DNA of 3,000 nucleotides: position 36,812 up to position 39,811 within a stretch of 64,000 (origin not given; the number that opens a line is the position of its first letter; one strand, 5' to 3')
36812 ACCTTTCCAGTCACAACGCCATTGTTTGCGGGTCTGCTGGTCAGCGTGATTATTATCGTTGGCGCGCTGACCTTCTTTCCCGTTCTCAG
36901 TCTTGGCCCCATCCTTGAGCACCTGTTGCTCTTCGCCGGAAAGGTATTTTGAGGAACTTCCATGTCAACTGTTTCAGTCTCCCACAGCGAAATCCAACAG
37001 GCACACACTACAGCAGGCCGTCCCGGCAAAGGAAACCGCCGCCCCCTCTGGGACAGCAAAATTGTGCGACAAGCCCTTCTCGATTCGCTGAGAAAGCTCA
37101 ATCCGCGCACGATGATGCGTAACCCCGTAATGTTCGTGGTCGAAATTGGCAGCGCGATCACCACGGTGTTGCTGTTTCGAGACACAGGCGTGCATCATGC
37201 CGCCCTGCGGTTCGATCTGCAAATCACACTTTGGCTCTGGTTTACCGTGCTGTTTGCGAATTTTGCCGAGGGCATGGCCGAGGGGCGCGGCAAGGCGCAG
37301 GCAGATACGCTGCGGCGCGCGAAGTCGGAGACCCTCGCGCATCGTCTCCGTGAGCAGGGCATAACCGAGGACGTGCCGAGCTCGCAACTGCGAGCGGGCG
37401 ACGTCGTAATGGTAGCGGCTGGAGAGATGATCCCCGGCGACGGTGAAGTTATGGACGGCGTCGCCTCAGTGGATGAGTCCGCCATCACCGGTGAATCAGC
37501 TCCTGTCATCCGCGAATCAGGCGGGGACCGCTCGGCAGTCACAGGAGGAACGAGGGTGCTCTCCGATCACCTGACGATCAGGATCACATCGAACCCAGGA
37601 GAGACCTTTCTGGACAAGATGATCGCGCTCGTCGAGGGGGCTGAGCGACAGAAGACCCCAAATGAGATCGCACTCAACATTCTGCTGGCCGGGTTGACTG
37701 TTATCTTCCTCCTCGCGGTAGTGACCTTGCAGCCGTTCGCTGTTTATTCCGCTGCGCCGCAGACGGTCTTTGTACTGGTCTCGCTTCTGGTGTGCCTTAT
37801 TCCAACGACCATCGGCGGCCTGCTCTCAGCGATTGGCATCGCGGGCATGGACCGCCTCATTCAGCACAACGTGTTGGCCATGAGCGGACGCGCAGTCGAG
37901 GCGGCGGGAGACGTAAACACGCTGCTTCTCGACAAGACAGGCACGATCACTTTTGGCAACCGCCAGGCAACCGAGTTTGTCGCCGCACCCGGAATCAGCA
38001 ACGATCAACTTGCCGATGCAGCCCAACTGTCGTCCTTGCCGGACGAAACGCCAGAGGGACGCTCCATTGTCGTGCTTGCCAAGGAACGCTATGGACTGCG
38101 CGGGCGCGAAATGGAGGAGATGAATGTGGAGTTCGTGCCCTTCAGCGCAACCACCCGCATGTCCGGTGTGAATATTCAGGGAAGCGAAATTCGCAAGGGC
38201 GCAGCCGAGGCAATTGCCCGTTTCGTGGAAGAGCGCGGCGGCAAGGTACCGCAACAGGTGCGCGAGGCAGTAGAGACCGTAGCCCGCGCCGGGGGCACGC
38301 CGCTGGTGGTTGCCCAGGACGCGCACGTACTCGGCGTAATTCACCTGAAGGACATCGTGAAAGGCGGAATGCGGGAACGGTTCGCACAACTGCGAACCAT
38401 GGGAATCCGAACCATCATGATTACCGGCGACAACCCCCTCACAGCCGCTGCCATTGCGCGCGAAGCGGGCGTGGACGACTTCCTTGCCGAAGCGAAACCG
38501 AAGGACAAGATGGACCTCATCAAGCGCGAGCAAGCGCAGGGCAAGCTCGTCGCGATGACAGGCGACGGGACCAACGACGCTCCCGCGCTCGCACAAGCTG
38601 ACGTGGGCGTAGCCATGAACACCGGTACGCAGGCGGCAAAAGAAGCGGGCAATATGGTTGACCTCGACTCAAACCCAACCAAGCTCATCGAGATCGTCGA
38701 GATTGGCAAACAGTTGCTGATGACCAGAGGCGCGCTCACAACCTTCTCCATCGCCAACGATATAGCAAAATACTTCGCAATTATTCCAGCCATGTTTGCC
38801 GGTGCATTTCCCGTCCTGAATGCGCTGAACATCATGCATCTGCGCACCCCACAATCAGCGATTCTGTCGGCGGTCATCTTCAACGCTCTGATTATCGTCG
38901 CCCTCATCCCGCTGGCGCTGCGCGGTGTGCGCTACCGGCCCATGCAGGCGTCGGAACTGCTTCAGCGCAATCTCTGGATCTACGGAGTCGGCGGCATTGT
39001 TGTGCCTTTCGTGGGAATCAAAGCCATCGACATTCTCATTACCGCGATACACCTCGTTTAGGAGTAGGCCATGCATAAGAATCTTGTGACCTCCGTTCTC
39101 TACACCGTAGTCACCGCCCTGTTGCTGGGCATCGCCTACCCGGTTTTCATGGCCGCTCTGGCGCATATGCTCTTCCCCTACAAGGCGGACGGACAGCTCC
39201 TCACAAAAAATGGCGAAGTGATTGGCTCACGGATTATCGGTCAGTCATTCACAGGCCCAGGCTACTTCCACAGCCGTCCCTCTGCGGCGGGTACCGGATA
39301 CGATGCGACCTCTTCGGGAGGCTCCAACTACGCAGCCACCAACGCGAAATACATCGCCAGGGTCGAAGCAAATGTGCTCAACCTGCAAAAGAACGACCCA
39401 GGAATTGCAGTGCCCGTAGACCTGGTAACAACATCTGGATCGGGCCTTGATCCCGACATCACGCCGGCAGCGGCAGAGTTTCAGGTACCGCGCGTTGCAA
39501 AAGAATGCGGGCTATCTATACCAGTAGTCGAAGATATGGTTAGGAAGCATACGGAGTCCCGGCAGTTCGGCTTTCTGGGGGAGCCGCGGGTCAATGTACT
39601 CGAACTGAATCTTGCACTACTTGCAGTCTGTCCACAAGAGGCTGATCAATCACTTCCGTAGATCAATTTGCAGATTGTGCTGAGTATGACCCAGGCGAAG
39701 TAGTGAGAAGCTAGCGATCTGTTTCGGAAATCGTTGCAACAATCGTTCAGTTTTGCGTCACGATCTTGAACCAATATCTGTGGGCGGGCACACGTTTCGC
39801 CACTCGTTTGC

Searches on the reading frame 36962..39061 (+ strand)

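Call 40: search_protein_families(library=pfam, proteins=[window:36962-39061:+], max_evalue=0.0001)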
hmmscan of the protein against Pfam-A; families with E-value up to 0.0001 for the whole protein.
window:36962-39061:+ (699 aa): 2 families
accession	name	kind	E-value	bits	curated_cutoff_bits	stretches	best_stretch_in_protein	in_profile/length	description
PF00122.25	E1-E2_ATPase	-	1.3e-32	113.2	28.1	1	124-301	5-180/181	E1-E2 ATPase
PF00702.32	Hydrolase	-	1.9e-27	97.3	26.4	1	319-547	2-191/191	haloacid dehalogenase-like hydrolase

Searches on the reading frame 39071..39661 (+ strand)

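Call 40: search_protein_families(library=pfam, proteins=[window:39071-39661:+], max_evalue=0.0001)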
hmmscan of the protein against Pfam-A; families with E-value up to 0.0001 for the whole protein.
window:39071-39661:+ (196 aa): 1 family
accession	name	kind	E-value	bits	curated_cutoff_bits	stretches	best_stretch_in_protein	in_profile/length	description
PF02669.20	KdpC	-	1.1e-68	231.1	24.1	1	6-183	2-180/182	K+-transporting ATPase, c chain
